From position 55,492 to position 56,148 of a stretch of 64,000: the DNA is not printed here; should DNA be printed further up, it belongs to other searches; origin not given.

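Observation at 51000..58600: Tandem array of four degenerate ~1.8-2.2 kb units, each built from an AT-rich spacer plus a GC-rich ~0.5-0.7 kb conserved element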

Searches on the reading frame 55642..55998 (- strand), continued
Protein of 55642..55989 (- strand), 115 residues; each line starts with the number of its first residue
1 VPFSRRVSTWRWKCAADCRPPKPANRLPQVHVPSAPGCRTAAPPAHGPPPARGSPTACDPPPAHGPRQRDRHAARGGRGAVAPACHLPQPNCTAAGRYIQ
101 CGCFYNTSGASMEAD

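Call 90: search_dna_similar(query=P0128, collection=plasmids, mode=protein, max_evalue=1, max_rows=40, rows=spread)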
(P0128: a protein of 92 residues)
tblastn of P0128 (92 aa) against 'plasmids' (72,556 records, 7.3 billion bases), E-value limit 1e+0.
Records with a match: 283; places in all: 294; records where one place covers at least 80% of the query: 173.
Best place of each record, by identity: 60-80% 1; <60% 282.
By first word of the organism name: Xanthomonas 69; Klebsiella 41; Aeromonas 36; Pseudomonas 35; Enterobacter 23; Citrobacter 18; Escherichia 9; Paraburkholderia 9; Cupriavidus 4; Morganella 3; and 23 more.
By predicted mobility (MOB-suite, as given by PLSDB): mobilizable 169; conjugative 68; non-mobilizable 46.
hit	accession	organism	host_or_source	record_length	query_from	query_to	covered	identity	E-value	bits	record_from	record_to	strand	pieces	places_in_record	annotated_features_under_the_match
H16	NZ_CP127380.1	Xanthomonas fragariae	Strawberry,cell culture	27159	1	76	83%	54.5%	5e-13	69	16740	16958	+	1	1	hypothetical protein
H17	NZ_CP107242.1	Xanthomonas hortorum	Greek oregano,Diseased leaves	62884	1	76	83%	54.5%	3e-12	67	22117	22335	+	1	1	hypothetical protein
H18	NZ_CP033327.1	Xanthomonas cucurbitae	Cucurbita maxima,cell culture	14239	1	76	83%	51.9%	5e-11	64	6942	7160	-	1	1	hypothetical protein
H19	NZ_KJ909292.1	Aeromonas salmonicida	-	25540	1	76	83%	49.4%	6e-11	64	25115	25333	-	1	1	hypothetical protein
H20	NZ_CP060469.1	Xanthomonas citri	Cell culture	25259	1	76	83%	49.4%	2e-10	62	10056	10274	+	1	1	hypothetical protein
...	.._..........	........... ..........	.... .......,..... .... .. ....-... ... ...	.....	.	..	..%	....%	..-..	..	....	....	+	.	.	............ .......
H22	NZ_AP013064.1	Serratia marcescens SM39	-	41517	1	76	83%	49.4%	4e-10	61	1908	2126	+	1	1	hypothetical protein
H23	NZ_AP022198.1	Klebsiella sp. WP7-S18-CRE-03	-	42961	1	76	83%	49.4%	2e-9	59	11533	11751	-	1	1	hypothetical protein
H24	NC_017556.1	Xanthomonas albilineans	-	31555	1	76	83%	48.1%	1e-9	60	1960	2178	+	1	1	hypothetical protein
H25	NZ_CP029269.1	Xanthomonas citri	Phaseolus vulgaris,whole genome assembly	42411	1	76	83%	48.1%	2e-9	59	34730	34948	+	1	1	hypothetical protein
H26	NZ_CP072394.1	Xanthomonas phaseoli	Phaseolus vulgaris,cell culture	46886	1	76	83%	48.1%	2e-9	59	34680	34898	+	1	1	hypothetical protein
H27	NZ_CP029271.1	Xanthomonas citri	Phaseolus vulgaris,whole genome assembly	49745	1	76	83%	48.1%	2e-9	59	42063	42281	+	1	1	hypothetical protein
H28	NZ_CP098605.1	Xanthomonas hortorum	geranium,cell culture,leaf sample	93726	1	76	83%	48.1%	5e-9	58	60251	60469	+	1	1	hypothetical protein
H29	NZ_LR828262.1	Xanthomonas hortorum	Pelargonium peltatum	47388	1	76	83%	48.1%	6e-9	58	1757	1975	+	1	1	hypothetical protein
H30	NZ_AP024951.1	Aeromonas caviae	-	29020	1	76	83%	48.1%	9e-9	57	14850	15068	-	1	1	hypothetical protein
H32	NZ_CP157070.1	Nitrosomonas europaea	cell culture,river sludge effuent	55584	1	76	83%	46.8%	8e-9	57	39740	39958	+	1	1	hypothetical protein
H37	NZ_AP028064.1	Marinobacter shengliensis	-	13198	1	76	83%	43.6%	3e-7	53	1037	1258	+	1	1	hypothetical protein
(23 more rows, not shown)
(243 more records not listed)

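Call 93: search_protein_families(library=pfam, proteins=[L153:5001-5261:+, L154:4944-5243:+, L152:677-865:-, L153:3323-4732:+], max_evalue=1)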
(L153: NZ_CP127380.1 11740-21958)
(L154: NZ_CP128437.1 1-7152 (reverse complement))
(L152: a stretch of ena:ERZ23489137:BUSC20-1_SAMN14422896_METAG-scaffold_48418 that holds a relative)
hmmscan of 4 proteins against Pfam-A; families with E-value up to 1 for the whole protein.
L153:5001-5261:+ (87 aa): 0 families

L154:4944-5243:+ (100 aa): 0 families

L152:677-865:- (62 aa): 0 families

L153:3323-4732:+ (470 aa): 1 family
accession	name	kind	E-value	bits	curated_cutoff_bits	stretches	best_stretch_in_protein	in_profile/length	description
PF02839.19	CBM_5_12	-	0.065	13.7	26.2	1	325-345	2-22/44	Carbohydrate-binding module family 5/12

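Call 94: search_solved_structures(query=L154:4944-5243:+, max_evalue=10, show_alignments=2)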
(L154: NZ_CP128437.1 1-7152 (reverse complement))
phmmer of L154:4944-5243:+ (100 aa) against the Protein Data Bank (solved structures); distinct sequences matched with E-value up to 10: 1.
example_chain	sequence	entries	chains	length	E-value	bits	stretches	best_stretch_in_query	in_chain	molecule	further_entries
3a7p_A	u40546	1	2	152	1.2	12.5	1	35-73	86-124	Autophagy protein 16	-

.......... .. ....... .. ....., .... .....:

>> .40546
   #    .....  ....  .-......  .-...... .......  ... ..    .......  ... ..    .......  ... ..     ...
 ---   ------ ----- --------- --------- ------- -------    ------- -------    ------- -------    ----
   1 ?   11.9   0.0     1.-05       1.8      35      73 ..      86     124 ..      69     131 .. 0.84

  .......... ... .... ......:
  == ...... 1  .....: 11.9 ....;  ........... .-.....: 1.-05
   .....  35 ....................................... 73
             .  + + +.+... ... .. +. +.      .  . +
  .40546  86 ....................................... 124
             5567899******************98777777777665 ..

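Call 102: get_annotated_region(hit=H21, flank=3500)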
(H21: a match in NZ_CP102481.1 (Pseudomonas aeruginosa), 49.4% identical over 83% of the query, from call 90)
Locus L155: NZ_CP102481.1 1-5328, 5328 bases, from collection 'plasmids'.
description: Pseudomonas aeruginosa strain PE52 plasmid pPE52IMP, complete sequence
organism: Pseudomonas aeruginosa (NCBI taxid 287)
taxonomy: Bacteria; Pseudomonadota; Gammaproteobacteria; Pseudomonadales; Pseudomonadaceae; Pseudomonas; Pseudomonas aeruginosa
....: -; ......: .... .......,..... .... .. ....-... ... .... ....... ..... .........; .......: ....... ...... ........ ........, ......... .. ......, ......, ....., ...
typing (MOB-suite, as given by PLSDB): mobilizable; relaxase MOBP
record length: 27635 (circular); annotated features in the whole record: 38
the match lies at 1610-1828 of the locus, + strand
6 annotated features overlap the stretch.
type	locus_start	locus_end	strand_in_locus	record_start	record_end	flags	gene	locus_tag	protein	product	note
CDS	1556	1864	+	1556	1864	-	-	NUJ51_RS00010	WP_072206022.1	hypothetical protein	-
CDS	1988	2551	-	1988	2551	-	-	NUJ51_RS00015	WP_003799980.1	recombinase family protein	GO:0006310 - DNA recombination [Evidence IEA]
CDS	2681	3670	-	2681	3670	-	-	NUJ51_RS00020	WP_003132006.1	DUF3330 domain-containing protein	-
predicted_resistance_gene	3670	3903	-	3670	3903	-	merE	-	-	broad-spectrum mercury transporter MerE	predicted by amrfinderplus; class MERCURY; identity 100.0%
predicted_resistance_gene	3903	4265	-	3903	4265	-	merD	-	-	mercury resistance co-regulator MerD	predicted by amrfinderplus; class MERCURY; identity 100.0%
predicted_resistance_gene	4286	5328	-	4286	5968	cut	merA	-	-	mercury(II) reductase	predicted by amrfinderplus; class MERCURY; identity 98.75%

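Call 103: get_annotated_region(hit=H32, flank=3500)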
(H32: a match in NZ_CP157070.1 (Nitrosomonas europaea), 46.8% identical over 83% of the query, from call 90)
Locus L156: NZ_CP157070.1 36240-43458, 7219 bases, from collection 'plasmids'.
description: Nitrosomonas europaea strain CCTCC M 2024693 isolate miaainf plasmid unnamed, complete sequence
organism: Nitrosomonas europaea (NCBI taxid 915)
taxonomy: Bacteria; Pseudomonadota; Betaproteobacteria; Nitrosomonadales; Nitrosomonadaceae; Nitrosomonas; Nitrosomonas europaea
host: -; source: cell culture,river sludge effuent; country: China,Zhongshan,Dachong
typing (MOB-suite, as given by PLSDB): non-mobilizable; replicon rep_cluster_297
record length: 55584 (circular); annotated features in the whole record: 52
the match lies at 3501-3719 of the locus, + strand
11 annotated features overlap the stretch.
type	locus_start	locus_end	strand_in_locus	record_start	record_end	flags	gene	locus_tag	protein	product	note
CDS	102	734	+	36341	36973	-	parA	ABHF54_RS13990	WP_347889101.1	ParA family partition ATPase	-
CDS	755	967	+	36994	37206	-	-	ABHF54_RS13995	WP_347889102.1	chromosome partitioning protein ParB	-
CDS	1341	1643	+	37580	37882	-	parC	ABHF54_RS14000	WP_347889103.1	ParC family partition-associated protein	-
CDS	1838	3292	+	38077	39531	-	-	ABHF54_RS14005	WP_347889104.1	replication protein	-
CDS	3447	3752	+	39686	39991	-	-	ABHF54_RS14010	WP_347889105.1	hypothetical protein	-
CDS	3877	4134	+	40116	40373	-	-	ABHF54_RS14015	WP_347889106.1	hypothetical protein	-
CDS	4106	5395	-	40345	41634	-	-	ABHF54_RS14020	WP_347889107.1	Y-family DNA polymerase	-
CDS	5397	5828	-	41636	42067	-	umuD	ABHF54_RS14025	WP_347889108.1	translesion error-prone DNA polymerase V autoproteolytic subunit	-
CDS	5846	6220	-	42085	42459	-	-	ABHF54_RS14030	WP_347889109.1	HEPN domain-containing protein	-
CDS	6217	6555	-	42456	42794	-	-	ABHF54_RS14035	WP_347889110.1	nucleotidyltransferase domain-containing protein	-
CDS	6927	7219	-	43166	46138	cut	-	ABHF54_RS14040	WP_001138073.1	Tn3 family transposase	-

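Call 104: get_annotated_region(hit=H37, flank=3500)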
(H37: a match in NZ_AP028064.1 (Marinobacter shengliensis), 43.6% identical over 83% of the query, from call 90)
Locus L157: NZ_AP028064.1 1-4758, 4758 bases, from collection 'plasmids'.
description: Marinobacter shengliensis strain D49 plasmid pMAD49b, complete sequence
organism: Marinobacter shengliensis (NCBI taxid 1389223)
taxonomy: Bacteria; Pseudomonadota; Gammaproteobacteria; Pseudomonadales; Marinobacteraceae; Marinobacter; Marinobacter shengliensis
host: -; source: -; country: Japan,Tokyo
typing (MOB-suite, as given by PLSDB): mobilizable; replicon IncP; relaxase MOBP
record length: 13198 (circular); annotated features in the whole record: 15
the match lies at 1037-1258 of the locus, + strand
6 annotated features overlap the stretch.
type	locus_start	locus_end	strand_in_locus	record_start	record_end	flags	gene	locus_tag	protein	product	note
CDS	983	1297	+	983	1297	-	-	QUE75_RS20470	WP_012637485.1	hypothetical protein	-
CDS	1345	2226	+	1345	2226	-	-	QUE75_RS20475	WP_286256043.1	GIY-YIG nuclease family protein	-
CDS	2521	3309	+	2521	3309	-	-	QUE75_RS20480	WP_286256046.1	DNA-binding protein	-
CDS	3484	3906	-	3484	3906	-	-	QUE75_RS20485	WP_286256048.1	TraK family protein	-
CDS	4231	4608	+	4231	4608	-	traJ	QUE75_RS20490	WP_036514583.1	conjugal transfer transcriptional regulator TraJ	-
CDS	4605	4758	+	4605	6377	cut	traI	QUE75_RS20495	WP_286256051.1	TraI/MobA(P) family conjugative relaxase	-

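Call 107: predict_structure(alignment_id=A5)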
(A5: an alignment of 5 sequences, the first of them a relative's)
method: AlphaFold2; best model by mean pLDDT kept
length: 92 residues; sequences in the alignment: 5
mean_pLDDT: 56.1   pTM: 0.35
mean pLDDT of the five models: 56.1, 49.0, 48.2, 47.1, 43.0
residues with pLDDT >= 90: 0; 70-90: 1; 50-70: 74; < 50: 17
segments of 3 or more residues with pLDDT < 50: 19-22, 85-92
pLDDT, mean of each block of 10 residues (from residue 1): 58 59 55 65 56 53 59 60 47 33
secondary structure, 60 per line:
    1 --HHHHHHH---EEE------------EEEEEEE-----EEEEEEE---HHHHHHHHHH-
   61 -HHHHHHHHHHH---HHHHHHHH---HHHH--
elements in order: H3-9 E13-15 E28-34 E40-46 H50-59 H62-72 H76-83 H87-90
